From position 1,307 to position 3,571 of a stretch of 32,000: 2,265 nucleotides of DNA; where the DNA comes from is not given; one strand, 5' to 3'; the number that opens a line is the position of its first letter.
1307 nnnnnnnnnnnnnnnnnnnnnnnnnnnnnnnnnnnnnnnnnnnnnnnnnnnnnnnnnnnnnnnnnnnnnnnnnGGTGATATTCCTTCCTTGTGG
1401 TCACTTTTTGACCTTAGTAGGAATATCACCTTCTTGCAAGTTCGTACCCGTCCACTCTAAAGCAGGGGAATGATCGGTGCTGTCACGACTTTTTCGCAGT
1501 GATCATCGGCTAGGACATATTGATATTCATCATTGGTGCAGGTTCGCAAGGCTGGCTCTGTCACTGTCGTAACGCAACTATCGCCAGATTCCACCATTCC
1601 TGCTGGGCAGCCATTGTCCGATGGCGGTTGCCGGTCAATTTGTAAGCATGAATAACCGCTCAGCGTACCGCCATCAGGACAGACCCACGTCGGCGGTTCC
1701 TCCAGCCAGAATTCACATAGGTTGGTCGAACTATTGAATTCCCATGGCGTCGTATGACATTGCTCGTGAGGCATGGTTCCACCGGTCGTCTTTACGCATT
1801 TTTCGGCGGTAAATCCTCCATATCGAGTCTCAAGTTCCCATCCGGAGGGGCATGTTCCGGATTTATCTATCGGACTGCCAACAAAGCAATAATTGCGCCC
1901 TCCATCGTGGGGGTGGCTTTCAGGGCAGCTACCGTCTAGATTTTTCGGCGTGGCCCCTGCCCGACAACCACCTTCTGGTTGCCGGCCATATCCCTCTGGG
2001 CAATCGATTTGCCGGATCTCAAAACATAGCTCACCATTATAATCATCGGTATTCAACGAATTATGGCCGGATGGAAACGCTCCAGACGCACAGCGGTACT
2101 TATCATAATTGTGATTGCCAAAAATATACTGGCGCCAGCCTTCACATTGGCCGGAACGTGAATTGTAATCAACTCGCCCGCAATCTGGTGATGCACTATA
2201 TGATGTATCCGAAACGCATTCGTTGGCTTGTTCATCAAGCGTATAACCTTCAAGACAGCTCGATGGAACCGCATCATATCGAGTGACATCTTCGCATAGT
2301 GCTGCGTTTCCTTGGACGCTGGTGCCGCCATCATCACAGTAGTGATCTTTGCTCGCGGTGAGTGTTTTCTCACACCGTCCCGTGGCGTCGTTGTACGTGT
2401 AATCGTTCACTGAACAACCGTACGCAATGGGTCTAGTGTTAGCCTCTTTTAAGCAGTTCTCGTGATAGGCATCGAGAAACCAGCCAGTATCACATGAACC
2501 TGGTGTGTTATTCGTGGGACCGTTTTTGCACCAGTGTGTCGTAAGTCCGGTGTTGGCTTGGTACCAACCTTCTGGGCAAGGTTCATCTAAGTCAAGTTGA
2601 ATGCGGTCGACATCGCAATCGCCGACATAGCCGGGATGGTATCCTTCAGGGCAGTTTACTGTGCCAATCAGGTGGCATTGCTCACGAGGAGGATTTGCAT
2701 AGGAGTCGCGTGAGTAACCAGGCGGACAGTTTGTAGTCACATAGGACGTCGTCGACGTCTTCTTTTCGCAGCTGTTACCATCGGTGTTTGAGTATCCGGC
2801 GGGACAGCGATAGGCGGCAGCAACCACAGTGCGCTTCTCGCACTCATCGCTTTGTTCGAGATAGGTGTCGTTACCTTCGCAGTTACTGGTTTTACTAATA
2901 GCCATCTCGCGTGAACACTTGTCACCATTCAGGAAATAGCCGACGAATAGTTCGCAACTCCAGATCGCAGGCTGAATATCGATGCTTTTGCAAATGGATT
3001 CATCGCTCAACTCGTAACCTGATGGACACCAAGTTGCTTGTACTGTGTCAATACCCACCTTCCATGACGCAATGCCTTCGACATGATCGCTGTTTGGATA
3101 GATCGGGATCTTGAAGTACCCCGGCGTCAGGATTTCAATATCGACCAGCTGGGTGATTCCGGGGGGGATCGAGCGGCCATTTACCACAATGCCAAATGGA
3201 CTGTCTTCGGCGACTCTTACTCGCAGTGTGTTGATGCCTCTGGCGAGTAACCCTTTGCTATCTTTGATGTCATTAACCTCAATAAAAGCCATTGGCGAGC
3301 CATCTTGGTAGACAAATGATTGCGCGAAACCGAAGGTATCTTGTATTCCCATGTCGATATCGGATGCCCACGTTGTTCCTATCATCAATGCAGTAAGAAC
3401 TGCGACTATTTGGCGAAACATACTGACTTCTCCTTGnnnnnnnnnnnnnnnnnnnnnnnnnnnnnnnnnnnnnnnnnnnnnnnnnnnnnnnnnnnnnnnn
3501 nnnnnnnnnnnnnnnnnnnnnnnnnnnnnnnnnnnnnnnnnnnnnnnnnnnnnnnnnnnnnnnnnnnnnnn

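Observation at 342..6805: Operon of two paralogous giant secreted proteins built from a two-cysteine C-x2-G-[WY]-x-L-x-G-x2-C module, plus a lipoprotein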

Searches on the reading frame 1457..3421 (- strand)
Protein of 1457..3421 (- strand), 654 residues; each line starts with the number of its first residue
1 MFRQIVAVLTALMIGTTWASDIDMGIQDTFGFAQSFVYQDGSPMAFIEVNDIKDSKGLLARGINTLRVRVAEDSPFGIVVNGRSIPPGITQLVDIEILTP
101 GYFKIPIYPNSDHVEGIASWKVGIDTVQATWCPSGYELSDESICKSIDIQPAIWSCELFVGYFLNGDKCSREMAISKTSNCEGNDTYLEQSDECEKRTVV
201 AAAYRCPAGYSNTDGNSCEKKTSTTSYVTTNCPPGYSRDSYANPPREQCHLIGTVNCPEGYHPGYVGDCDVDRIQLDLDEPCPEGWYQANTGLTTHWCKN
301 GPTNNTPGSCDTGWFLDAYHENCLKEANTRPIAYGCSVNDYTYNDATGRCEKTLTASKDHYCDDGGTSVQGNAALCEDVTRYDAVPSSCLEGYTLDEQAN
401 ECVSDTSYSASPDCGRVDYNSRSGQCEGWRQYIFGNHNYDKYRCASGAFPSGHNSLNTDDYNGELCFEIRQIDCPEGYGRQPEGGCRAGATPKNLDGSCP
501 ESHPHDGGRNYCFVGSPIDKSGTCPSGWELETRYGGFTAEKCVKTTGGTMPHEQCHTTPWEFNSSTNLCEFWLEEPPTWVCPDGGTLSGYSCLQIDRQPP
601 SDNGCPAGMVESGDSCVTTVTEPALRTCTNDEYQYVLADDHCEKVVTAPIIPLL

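Call 4: search_protein_families(library=pfam, proteins=[window:1457-3421:-], max_evalue=1)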
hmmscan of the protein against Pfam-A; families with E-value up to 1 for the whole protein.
window:1457-3421:- (654 aa): 1 family
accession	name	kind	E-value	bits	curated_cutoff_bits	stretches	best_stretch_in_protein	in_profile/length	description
PF12662.13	cEGF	-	0.12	12.7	26.6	1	206-219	6-20/24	Complement Clr-like EGF-like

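Call 6: search_protein_families(library=ncbifam, proteins=[window:1457-3421:-], max_evalue=1)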
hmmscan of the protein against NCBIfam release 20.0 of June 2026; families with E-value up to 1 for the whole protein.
window:1457-3421:- (654 aa): 0 families

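Call 9: search_dna_similar(query=window:1457-3421:-, collection=plasmids, mode=protein, max_rows=25, max_evalue=0.001)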
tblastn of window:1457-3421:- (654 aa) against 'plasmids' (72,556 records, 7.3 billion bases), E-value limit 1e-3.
Records with a match: 1180; places in all: 1216; records where one place covers at least 80% of the query: 12.
Best place of each record, by identity: <60% 1180.
By first word of the organism name: Escherichia 369; Salmonella 336; Enterobacter 275; Klebsiella 75; Citrobacter 63; Leclercia 14; Shewanella 8; Raoultella 8; Serratia 7; Vibrio 5; and 13 more.
By predicted mobility (MOB-suite, as given by PLSDB): conjugative 1018; non-mobilizable 151; mobilizable 11.
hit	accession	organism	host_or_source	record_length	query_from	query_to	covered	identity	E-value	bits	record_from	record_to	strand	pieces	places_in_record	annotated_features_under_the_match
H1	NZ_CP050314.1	Shewanella aestuarii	Perinereis linea,Single cell,intestinal ...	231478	9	647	98%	25.4%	5e-28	128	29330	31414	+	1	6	Ig-like domain-containing protein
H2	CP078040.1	Shewanella putrefaciens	Whole Organism,sink handle in ICU Room ...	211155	5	648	98%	23.2%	2e-25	120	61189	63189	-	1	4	none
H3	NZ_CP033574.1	Shewanella algae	Neophocaena phocaenoides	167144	5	648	98%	22.9%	4e-22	109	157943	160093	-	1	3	hypothetical protein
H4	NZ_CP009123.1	Sphingopyxis fribergensis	soil sample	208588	69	627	85%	25.8%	9e-16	89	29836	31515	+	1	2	none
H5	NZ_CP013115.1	Shewanella xiamenensis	environnemental,Hospital effluents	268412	39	648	93%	23.4%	3e-23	113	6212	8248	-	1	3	Ig-like domain-containing protein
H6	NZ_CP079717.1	Shewanella xiamenensis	hospital wastewater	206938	1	616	94%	23.1%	6e-21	106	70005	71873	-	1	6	none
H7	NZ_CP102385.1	Sphingopyxis sp. DBS4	soil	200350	69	627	85%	25.4%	7e-16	90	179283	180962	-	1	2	conjugal transfer protein TraN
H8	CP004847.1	Alteromonas mediterranea 615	-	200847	1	621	95%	22.8%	3e-15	88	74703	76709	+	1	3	hypothetical protein (x2)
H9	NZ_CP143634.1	Shewanella xiamenensis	-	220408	1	616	94%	22.9%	2e-21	107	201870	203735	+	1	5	Ig-like domain-containing protein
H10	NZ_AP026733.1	Shewanella xiamenensis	-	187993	1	616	94%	22.9%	2e-21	107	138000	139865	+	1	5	none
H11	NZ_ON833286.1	Shewanella xiamenensis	-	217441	1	616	94%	22.9%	2e-21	107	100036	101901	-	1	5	none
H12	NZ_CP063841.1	Sphingopyxis granuli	whole organism,river sediment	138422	69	627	85%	25.0%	3e-14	84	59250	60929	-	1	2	none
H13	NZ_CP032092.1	Pseudoalteromonas donghaensis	cell culture,seawater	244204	43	545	77%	24.3%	5e-13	81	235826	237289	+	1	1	hypothetical protein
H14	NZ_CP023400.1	Pseudoalteromonas spongiae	surface seawater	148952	1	368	56%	24.1%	7e-14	83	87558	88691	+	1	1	hypothetical protein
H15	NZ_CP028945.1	Vibrio sp. dhg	single cell,ocean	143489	108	402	45%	27.1%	6e-4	51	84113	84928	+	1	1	traN: conjugal transfer protein TraN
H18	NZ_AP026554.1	Vibrio vulnificus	shrimp,shrimp food,homogenised shrimp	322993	29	124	15%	29.9%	5e-6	57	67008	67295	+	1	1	Ig-like domain-containing protein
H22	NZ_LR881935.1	Citrobacter freundii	activated sludge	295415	29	128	15%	27.0%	1e-5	56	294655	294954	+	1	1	Ig-like domain-containing protein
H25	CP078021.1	Citrobacter freundii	whole organism,washroom sink in ...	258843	29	128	15%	27.0%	2e-5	56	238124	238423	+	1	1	DUF4165 domain-containing protein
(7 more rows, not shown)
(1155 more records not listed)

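Call 11: get_annotated_region(hit=H1, flank=12000)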
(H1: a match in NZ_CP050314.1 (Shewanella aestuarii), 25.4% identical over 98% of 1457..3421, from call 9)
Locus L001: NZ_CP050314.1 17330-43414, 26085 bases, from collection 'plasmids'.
description: Shewanella aestuarii strain PN3F2 plasmid pPN3F2_1, complete sequence
organism: Shewanella aestuarii (NCBI taxid 1028752)
taxonomy: Bacteria; Pseudomonadota; Gammaproteobacteria; Alteromonadales; Shewanellaceae; Shewanella; Shewanella aestuarii
host: -; source: Perinereis linea,Single cell,intestinal content; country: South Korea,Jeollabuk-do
typing (MOB-suite, as given by PLSDB): non-mobilizable
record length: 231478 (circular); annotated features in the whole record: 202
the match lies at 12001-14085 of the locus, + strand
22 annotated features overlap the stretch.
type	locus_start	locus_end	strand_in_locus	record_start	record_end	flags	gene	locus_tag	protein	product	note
CDS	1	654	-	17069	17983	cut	-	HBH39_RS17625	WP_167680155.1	hypothetical protein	-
CDS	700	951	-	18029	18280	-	-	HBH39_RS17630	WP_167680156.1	hypothetical protein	-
CDS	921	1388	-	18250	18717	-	-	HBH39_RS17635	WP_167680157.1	recombinase RecT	-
CDS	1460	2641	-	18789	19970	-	-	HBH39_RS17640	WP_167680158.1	PD-(D/E)XK nuclease-like domain-containing protein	-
CDS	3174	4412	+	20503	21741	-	iscB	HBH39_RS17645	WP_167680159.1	RNA-guided endonuclease IscB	-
CDS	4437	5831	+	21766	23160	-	-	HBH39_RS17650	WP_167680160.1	hypothetical protein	-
CDS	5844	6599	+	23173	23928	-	-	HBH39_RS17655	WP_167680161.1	hypothetical protein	-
CDS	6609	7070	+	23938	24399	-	-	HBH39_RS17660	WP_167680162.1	metal-dependent hydrolase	-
CDS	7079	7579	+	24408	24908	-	-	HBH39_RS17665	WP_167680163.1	hypothetical protein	-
CDS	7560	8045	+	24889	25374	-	-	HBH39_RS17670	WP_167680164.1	hypothetical protein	-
CDS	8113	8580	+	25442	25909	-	-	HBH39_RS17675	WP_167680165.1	hypothetical protein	-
CDS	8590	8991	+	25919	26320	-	-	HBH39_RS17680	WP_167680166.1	thermonuclease family protein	-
CDS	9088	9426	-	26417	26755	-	-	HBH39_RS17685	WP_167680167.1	S24 family peptidase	-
CDS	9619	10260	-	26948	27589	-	-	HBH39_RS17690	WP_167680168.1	hypothetical protein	-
CDS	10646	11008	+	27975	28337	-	-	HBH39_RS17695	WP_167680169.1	hypothetical protein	-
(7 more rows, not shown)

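Call 12: get_annotated_region(hit=H22, flank=10000)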
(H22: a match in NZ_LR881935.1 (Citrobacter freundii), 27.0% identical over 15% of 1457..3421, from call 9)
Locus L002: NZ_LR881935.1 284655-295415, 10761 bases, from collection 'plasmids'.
description: Citrobacter freundii strain PSV plasmid pPSV, complete sequence
organism: Citrobacter freundii (NCBI taxid 546)
taxonomy: Bacteria; Pseudomonadota; Gammaproteobacteria; Enterobacterales; Enterobacteriaceae; Citrobacter; Citrobacter freundii
host: -; source: activated sludge; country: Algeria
typing (MOB-suite, as given by PLSDB): conjugative; replicon IncHI1B; relaxase MOBH,MOBP; mating-pair formation MPF_F
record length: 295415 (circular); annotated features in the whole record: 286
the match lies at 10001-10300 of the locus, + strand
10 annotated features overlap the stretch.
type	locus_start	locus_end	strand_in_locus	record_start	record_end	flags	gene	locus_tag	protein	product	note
CDS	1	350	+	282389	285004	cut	-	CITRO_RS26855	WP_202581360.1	TrlF family AAA-like ATPase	GO:0006302 - double-strand break repair [Evidence IEA]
CDS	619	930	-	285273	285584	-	-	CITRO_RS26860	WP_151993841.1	helix-turn-helix transcriptional regulator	-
CDS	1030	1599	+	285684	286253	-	-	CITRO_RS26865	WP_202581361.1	hypothetical protein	-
CDS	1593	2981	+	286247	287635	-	-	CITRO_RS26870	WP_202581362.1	DEAD/DEAH box helicase family protein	-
CDS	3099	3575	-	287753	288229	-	-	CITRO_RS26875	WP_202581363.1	hypothetical protein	-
CDS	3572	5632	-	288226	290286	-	-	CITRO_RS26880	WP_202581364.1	hypothetical protein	-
CDS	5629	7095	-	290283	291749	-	-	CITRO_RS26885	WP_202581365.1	hypothetical protein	-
CDS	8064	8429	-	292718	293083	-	-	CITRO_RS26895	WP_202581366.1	hypothetical protein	-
CDS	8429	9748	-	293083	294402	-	-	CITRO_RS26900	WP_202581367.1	site-specific integrase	GO:0015074 - DNA integration [Evidence IEA]; GO:0006310 - DNA recombination [Evidence IEA]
CDS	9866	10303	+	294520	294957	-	-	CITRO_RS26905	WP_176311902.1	Ig-like domain-containing protein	-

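Call 14: get_annotated_region(hit=H8, flank=12000)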
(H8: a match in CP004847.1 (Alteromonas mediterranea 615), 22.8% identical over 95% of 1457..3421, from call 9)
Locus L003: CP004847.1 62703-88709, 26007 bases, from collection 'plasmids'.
description: Alteromonas mediterranea 615 strain English Channel 615 plasmid unnamed, complete sequence
organism: Alteromonas mediterranea 615 (NCBI taxid 1300253)
taxonomy: Bacteria; Pseudomonadota; Gammaproteobacteria; Alteromonadales; Alteromonadaceae; Alteromonas; Alteromonas mediterranea; Alteromonas mediterranea 615
host: -; source: -; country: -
typing (MOB-suite, as given by PLSDB): mobilizable; replicon rep_cluster_1331; relaxase MOBH
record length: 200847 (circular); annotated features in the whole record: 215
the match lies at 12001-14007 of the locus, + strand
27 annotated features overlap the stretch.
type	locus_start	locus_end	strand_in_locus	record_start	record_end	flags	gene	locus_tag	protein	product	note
CDS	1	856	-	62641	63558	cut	-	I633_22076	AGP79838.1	hypothetical protein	-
CDS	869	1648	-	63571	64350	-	-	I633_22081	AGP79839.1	hypothetical protein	-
CDS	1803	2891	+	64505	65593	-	-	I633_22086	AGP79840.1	hypothetical protein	-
CDS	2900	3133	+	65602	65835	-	-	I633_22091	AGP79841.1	hypothetical protein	-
CDS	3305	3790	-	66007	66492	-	-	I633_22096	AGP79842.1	hypothetical protein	-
CDS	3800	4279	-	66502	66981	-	-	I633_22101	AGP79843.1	hypothetical protein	-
CDS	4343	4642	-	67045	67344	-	-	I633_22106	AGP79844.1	hypothetical protein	-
CDS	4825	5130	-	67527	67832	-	-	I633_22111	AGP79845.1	hypothetical protein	-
CDS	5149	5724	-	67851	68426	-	-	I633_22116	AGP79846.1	single-strand binding protein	-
CDS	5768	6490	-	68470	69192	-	-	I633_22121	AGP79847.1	ribonuclease h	-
CDS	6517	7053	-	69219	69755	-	-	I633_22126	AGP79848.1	hypothetical protein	-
CDS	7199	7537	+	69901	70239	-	-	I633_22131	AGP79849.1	hypothetical protein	-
CDS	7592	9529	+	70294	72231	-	-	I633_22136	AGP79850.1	helicase domain protein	-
CDS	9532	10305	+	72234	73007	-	-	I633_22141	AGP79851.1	hypothetical protein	-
CDS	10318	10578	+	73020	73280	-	-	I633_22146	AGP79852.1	hypothetical protein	-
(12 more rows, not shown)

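Call 15: get_annotated_region(hit=H3, flank=12000)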
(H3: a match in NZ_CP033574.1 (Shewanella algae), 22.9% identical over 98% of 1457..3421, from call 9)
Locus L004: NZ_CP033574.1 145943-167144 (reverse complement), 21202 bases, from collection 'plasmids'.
description: Shewanella algae strain KC-Na-R1 plasmid pKC-Na-R1, complete sequence
organism: Shewanella algae (NCBI taxid 38313)
taxonomy: Bacteria; Pseudomonadota; Gammaproteobacteria; Alteromonadales; Shewanellaceae; Shewanella; Shewanella algae
host: -; source: Neophocaena phocaenoides; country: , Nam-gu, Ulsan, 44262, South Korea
typing (MOB-suite, as given by PLSDB): mobilizable; relaxase MOBH
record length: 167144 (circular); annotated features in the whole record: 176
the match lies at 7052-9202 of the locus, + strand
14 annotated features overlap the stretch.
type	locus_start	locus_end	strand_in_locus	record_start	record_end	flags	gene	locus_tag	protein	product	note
CDS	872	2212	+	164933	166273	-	-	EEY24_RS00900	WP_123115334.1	hypothetical protein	-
CDS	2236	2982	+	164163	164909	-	-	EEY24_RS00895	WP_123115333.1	hypothetical protein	-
CDS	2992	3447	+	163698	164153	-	-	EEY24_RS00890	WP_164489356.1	metal-dependent hydrolase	-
CDS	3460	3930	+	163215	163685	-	-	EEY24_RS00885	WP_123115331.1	hypothetical protein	-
CDS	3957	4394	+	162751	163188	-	-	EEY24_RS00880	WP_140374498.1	hypothetical protein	-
CDS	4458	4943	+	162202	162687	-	-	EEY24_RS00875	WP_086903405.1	hypothetical protein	-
CDS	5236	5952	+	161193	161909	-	-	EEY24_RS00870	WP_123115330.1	phosphoribosyltransferase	-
CDS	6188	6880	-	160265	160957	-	-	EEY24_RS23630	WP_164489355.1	hypothetical protein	-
CDS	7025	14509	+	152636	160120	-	-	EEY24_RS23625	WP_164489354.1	hypothetical protein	-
CDS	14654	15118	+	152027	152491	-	lepB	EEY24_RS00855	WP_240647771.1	signal peptidase I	GO:0009306 - protein secretion [Evidence IEA]; GO:0006465 - signal peptide processing [Evidence IEA]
CDS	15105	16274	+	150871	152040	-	-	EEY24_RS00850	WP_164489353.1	TrbC family F-type conjugative pilus assembly protein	-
CDS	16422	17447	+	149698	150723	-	-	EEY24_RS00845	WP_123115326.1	TraU family protein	-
CDS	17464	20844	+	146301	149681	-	traN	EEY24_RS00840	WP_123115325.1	conjugal transfer protein TraN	-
CDS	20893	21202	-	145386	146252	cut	-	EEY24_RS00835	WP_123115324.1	hypothetical protein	-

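Call 19: get_annotated_region(hit=H7, flank=8000)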
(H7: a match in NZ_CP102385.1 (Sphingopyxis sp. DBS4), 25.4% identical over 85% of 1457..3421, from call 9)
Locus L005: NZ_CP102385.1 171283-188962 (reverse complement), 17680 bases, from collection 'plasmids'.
description: Sphingopyxis sp. DBS4 plasmid pDB-1, complete sequence
organism: Sphingopyxis sp. DBS4 (NCBI taxid 2968500)
taxonomy: Bacteria; Pseudomonadota; Alphaproteobacteria; Sphingomonadales; Sphingomonadaceae; Sphingopyxis; Sphingopyxis sp. DBS4
host: -; source: soil; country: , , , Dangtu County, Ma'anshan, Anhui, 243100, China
typing (MOB-suite, as given by PLSDB): mobilizable; replicon rep_cluster_550; relaxase MOBF
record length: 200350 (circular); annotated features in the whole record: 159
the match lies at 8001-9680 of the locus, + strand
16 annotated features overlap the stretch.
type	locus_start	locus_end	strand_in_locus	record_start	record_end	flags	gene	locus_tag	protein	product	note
CDS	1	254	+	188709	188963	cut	-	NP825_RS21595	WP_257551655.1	hypothetical protein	-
CDS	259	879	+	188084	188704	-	-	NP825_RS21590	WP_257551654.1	hypothetical protein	-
CDS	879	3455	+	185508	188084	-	traC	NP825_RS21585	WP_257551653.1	type IV secretion system protein TraC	-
CDS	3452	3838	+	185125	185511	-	-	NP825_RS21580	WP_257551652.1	hypothetical protein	-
CDS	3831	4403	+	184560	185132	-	-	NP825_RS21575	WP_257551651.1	type-F conjugative transfer system protein TrbI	-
CDS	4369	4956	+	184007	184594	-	-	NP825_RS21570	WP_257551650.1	S26 family signal peptidase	-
CDS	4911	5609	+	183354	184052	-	traW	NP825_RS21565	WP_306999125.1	type-F conjugative transfer system protein TraW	-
CDS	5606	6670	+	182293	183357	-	traU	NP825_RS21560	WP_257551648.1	conjugal transfer pilus assembly protein TraU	-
CDS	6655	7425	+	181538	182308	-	trbC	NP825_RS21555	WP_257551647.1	type-F conjugative transfer system pilin assembly protein TrbC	-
CDS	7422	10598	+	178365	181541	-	-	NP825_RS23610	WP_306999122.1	conjugal transfer protein TraN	-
CDS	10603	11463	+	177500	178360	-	-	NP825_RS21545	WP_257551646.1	conjugal transfer protein TraF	-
CDS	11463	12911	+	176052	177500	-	-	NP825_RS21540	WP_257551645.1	conjugal transfer protein TraH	-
CDS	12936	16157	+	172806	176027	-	-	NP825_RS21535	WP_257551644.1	conjugal transfer protein TraG N-terminal domain-containing protein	-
CDS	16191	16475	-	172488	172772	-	-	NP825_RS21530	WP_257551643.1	hypothetical protein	-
CDS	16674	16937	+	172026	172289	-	-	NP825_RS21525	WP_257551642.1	hypothetical protein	-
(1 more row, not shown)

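Call 20: get_annotated_region(hit=H25, flank=12000)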
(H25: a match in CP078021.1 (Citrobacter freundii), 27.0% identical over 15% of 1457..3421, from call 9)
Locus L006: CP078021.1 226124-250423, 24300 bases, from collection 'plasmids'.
description: Citrobacter freundii strain CF_324 plasmid pCF_324-2, complete sequence
organism: Citrobacter freundii (NCBI taxid 546)
taxonomy: Bacteria; Pseudomonadota; Gammaproteobacteria; Enterobacterales; Enterobacteriaceae; Citrobacter; Citrobacter freundii
host: -; source: whole organism,washroom sink in hospital intensive care unit; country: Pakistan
typing (MOB-suite, as given by PLSDB): conjugative; replicon IncHI1B; relaxase MOBH; mating-pair formation MPF_F
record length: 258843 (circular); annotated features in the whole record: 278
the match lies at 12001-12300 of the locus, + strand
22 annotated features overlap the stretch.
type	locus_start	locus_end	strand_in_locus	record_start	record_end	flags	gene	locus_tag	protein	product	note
CDS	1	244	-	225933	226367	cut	-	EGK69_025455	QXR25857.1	hypothetical protein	-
CDS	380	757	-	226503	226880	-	-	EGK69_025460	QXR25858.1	hypothetical protein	-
CDS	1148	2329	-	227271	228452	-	-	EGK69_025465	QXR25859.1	flavin reductase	-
CDS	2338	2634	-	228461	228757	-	-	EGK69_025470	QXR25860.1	type II toxin-antitoxin system RelE/ParE family toxin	-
CDS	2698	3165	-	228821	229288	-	-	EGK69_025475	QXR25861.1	hypothetical protein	-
CDS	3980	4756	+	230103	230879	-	-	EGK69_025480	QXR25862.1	hypothetical protein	-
CDS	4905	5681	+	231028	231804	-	-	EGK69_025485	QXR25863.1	hypothetical protein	-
CDS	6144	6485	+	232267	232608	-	-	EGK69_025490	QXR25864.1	hypothetical protein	-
CDS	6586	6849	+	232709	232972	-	-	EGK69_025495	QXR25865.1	hypothetical protein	-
CDS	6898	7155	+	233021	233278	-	-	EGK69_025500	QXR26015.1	hypothetical protein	-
CDS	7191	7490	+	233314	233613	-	-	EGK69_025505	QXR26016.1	hypothetical protein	-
CDS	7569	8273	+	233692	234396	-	-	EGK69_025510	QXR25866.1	hypothetical protein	-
CDS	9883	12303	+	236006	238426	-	-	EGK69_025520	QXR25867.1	DUF4165 domain-containing protein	-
CDS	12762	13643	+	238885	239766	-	-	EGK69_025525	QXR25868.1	RepB family plasmid replication initiator protein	-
CDS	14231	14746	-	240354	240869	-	-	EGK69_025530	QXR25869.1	hypothetical protein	-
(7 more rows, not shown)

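Call 21: get_annotated_region(hit=H18, flank=12000)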
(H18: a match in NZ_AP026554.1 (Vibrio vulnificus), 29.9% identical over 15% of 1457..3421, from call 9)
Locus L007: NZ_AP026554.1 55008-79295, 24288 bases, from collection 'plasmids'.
description: Vibrio vulnificus strain VV20-8B-2 isolate homogenised shrimp plasmid pVV20-8B-2, complete sequence
organism: Vibrio vulnificus (NCBI taxid 672)
taxonomy: Bacteria; Pseudomonadota; Gammaproteobacteria; Vibrionales; Vibrionaceae; Vibrio; Vibrio vulnificus
host: -; source: shrimp,shrimp food,homogenised shrimp; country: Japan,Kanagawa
typing (MOB-suite, as given by PLSDB): non-mobilizable; replicon IncC
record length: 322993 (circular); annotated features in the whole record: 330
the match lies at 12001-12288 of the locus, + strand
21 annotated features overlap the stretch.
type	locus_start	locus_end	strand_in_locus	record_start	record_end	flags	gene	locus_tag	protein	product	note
CDS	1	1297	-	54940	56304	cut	-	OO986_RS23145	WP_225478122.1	TrbC family F-type conjugative pilus assembly protein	-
CDS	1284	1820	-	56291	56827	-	-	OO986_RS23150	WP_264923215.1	S26 family signal peptidase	GO:0006465 - signal peptide processing [Evidence IEA]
CDS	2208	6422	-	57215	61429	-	-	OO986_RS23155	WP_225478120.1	Ig-like domain-containing protein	-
CDS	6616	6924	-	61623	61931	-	-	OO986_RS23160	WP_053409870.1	HU family DNA-binding protein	-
CDS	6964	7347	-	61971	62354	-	-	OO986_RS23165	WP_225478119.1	TraR/DksA family transcriptional regulator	-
CDS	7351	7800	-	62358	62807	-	-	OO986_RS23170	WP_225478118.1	hypothetical protein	-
CDS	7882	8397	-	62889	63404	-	-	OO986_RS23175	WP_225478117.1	hypothetical protein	-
CDS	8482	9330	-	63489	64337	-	-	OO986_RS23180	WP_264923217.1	thioredoxin fold domain-containing protein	-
CDS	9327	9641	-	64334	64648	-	-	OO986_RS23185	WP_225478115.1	hypothetical protein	-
CDS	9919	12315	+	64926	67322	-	-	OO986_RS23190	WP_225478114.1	Ig-like domain-containing protein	-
CDS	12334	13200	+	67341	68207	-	-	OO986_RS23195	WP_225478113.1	hypothetical protein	-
CDS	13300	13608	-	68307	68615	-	-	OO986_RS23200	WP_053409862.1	hypothetical protein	-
CDS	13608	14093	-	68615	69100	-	-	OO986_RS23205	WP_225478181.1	hypothetical protein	-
CDS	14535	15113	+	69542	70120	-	-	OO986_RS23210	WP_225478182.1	hypothetical protein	-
CDS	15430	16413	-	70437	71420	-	-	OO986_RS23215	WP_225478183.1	hypothetical protein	-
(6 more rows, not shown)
